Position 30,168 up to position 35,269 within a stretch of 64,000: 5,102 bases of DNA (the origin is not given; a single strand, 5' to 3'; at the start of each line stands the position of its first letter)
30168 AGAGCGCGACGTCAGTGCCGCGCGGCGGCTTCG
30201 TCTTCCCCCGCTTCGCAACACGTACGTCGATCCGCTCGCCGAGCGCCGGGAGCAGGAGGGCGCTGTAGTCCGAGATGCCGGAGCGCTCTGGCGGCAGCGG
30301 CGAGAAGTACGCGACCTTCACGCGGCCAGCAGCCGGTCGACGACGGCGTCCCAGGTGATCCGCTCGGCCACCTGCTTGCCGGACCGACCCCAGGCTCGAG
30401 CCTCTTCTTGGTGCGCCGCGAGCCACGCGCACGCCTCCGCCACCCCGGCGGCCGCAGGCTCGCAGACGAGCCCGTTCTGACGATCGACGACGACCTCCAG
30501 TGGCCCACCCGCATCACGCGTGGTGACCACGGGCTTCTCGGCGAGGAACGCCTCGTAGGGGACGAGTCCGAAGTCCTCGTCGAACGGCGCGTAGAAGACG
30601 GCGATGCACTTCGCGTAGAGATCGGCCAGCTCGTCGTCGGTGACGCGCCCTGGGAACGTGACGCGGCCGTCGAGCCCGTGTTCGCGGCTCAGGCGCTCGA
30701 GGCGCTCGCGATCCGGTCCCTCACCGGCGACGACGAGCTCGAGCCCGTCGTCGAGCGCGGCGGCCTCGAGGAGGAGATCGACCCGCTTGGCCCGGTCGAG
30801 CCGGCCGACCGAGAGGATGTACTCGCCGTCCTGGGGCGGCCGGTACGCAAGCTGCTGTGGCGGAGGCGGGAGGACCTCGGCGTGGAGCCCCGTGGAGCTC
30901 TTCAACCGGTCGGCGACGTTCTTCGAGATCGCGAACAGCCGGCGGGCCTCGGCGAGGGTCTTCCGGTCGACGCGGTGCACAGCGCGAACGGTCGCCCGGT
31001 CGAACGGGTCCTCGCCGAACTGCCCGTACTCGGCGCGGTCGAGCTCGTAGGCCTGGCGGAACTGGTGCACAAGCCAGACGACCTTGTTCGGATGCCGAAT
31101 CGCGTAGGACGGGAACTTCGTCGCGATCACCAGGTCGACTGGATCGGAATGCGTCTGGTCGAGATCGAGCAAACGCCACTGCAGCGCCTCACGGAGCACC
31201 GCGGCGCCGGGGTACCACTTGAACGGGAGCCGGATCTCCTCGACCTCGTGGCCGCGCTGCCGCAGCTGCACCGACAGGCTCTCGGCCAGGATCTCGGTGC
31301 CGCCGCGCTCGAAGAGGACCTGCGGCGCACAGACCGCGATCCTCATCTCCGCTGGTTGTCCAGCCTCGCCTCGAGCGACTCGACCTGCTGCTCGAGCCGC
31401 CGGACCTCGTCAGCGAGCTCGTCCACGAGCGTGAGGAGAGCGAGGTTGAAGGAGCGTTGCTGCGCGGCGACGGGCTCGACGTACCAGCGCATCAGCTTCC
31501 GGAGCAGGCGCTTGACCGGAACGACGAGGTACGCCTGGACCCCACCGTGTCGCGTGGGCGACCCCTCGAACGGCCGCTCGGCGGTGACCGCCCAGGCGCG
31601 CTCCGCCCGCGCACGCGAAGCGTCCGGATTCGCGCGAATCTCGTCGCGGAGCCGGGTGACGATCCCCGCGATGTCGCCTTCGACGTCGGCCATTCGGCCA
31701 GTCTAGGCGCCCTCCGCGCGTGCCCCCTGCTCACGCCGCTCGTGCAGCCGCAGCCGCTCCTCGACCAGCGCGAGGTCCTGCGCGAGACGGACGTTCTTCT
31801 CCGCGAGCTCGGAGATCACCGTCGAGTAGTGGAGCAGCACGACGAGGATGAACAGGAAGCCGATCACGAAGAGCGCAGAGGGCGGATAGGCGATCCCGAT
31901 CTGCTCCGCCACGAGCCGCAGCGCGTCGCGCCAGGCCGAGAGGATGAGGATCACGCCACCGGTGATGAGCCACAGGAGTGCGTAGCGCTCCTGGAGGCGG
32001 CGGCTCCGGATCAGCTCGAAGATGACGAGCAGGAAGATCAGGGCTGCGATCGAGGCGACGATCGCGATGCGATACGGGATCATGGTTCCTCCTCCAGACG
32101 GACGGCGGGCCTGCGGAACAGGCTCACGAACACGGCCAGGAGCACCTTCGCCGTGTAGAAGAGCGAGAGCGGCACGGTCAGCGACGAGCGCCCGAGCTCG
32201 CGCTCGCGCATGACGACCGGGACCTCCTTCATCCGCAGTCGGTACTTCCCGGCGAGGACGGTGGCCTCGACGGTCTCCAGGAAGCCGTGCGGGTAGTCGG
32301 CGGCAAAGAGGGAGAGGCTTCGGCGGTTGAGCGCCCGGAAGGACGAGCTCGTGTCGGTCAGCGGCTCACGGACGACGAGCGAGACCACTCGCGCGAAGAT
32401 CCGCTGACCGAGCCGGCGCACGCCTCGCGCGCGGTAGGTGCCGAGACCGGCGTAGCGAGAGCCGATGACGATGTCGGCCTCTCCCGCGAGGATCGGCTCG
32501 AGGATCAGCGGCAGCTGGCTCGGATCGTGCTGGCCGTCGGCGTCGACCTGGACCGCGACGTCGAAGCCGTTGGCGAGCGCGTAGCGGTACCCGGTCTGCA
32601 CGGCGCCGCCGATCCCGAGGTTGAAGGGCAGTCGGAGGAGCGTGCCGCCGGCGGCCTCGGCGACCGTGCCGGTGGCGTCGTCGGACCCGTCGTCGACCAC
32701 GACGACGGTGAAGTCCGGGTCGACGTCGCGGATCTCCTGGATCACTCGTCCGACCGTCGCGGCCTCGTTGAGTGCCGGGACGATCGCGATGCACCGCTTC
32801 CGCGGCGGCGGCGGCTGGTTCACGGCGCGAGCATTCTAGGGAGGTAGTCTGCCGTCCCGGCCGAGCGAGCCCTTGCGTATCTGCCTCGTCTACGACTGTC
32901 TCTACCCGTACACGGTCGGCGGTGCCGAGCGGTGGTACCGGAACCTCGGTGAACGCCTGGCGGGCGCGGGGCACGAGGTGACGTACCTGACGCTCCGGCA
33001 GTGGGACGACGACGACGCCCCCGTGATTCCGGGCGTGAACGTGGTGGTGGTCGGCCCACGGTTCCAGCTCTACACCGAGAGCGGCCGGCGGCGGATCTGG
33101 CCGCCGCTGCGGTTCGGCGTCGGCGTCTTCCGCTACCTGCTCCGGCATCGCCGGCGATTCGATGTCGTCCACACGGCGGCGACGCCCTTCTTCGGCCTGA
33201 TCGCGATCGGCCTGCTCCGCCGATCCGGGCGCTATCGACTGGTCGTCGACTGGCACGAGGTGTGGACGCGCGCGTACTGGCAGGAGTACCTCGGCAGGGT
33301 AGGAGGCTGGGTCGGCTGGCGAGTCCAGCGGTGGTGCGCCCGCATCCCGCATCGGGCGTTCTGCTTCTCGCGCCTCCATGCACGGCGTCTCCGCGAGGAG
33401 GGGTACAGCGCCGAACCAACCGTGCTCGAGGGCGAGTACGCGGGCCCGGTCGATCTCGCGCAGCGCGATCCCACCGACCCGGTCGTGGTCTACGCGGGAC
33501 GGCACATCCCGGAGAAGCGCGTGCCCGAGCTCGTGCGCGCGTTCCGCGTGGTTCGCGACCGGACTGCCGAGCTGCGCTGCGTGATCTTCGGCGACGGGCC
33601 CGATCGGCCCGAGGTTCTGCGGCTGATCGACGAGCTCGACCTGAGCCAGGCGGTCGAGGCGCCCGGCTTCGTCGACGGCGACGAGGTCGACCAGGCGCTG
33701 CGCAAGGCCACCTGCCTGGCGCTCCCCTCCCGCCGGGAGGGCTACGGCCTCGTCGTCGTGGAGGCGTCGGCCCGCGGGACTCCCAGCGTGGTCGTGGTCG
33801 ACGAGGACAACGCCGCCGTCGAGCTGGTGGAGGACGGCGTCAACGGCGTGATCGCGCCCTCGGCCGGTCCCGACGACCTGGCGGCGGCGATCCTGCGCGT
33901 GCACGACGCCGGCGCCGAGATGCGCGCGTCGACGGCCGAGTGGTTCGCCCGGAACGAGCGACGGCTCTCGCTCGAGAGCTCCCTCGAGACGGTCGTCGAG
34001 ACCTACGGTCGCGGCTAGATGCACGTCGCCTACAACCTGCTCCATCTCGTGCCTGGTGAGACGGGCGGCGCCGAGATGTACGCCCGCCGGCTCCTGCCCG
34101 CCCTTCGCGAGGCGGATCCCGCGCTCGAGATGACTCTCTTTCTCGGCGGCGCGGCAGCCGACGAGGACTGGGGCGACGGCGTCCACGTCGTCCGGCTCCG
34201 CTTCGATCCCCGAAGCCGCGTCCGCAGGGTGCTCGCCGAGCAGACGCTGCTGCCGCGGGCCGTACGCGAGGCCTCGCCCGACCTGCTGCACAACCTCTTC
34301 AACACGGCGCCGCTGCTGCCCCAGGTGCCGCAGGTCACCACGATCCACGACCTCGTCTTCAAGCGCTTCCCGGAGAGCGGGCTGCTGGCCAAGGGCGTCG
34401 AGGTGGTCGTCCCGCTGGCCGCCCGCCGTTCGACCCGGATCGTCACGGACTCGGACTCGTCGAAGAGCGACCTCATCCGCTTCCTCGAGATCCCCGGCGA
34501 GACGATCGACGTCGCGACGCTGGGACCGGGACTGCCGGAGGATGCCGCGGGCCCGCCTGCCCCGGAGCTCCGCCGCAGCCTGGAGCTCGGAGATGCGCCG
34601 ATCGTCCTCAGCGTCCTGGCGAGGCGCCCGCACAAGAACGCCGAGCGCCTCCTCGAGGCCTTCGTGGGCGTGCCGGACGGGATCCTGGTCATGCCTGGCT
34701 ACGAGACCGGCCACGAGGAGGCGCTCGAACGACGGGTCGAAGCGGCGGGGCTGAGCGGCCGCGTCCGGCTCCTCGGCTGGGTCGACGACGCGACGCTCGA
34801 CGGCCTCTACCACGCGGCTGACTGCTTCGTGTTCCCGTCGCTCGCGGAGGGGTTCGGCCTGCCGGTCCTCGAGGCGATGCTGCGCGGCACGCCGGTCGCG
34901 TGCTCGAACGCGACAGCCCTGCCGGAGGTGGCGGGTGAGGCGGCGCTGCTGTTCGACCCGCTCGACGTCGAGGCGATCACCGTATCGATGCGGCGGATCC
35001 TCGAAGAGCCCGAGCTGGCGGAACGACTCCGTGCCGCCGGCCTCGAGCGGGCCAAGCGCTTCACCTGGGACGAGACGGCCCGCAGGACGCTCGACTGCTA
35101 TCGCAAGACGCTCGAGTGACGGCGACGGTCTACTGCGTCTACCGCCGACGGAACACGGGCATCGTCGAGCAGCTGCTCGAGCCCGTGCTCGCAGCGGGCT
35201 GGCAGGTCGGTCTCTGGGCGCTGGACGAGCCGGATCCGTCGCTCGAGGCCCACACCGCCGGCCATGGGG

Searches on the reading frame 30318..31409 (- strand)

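Call 80: search_protein_families(library=pfam, proteins=[window:30318-31409:-], max_evalue=0.00001)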
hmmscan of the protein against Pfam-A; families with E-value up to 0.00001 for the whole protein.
window:30318-31409:- (363 aa): 2 families
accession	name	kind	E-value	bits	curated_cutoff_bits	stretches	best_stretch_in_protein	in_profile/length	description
PF00534.26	Glycos_transf_1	-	9.8e-35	120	26.4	1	191-346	11-171/172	Glycosyl transferases group 1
PF13692.12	Glyco_trans_1_4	-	2.7e-24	86.5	27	1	197-331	3-140/142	Glycosyl transferases group 1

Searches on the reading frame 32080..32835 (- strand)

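Call 80: search_protein_families(library=pfam, proteins=[window:32080-32835:-], max_evalue=0.00001)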
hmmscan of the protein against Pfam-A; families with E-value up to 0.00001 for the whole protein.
window:32080-32835:- (251 aa): 1 family
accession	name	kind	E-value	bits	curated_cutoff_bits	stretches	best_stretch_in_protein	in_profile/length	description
PF00535.33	Glycos_transf_2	-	3.4e-24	86.1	23.3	1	18-174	3-164/168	Glycosyl transferase family 2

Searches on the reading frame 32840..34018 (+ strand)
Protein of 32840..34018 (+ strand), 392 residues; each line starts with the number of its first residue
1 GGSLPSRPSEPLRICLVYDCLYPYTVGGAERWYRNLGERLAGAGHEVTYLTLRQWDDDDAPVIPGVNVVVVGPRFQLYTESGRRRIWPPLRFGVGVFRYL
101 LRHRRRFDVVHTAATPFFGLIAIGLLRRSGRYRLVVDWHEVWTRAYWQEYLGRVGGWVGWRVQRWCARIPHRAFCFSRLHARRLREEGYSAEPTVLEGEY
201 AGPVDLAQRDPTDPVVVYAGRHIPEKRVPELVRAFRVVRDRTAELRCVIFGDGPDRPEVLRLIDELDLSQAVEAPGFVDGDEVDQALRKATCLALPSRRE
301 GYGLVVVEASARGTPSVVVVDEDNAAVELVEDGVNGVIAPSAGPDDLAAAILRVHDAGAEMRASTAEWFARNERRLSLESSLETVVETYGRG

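Call 80: search_protein_families(library=pfam, proteins=[window:32840-34018:+], max_evalue=0.00001)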
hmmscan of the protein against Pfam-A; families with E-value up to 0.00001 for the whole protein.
window:32840-34018:+ (392 aa): 5 families
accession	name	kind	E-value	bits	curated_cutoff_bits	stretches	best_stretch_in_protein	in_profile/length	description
PF00534.26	Glycos_transf_1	-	3.1e-30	105.4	26.4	1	210-363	12-163/172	Glycosyl transferases group 1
PF13692.12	Glyco_trans_1_4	-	6.4e-28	98.2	27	1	214-355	2-140/142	Glycosyl transferases group 1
PF13439.12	Glyco_transf_4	-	4.5e-16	59.8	28.5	1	26-193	1-158/170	Glycosyltransferase Family 4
PF13579.12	Glyco_trans_4_4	-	1.9e-14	54.8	29.7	1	27-195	1-153/158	Glycosyl transferase 4-like domain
PF20706.3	GT4-conflict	-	6.9e-11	42.2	26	1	208-337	190-327/385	Family 4 Glycosyltransferase in conflict systems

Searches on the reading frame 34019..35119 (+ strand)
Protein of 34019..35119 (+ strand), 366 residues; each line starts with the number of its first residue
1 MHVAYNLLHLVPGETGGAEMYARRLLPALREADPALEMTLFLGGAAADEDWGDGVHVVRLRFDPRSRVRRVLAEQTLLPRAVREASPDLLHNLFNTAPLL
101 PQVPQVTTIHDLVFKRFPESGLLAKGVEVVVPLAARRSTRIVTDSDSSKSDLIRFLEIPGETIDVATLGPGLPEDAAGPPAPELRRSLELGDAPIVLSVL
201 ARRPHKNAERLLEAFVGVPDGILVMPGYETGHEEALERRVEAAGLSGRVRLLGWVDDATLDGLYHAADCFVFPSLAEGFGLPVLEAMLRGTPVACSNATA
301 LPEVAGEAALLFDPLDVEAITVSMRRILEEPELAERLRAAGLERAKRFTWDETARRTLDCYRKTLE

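Call 80: search_protein_families(library=pfam, proteins=[window:34019-35119:+], max_evalue=0.00001)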
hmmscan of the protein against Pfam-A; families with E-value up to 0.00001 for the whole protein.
window:34019-35119:+ (366 aa): 6 families
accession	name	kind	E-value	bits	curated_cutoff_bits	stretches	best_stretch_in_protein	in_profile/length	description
PF00534.26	Glycos_transf_1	-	1.6e-30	106.3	26.4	1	184-341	5-169/172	Glycosyl transferases group 1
PF13692.12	Glyco_trans_1_4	-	3e-23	83.1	27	1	203-329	12-141/142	Glycosyl transferases group 1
PF13439.12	Glyco_transf_4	-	4.3e-11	43.6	28.5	1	16-165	2-161/170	Glycosyltransferase Family 4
PF20706.3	GT4-conflict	-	5e-11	42.7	26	1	165-357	174-371/385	Family 4 Glycosyltransferase in conflict systems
PF13579.12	Glyco_trans_4_4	-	1.2e-09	39.2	29.7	1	16-165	1-154/158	Glycosyl transferase 4-like domain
PF13524.12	Glyco_trans_1_2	-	4.5e-06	27.1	25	0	248-358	28-143/144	Glycosyl transferase-like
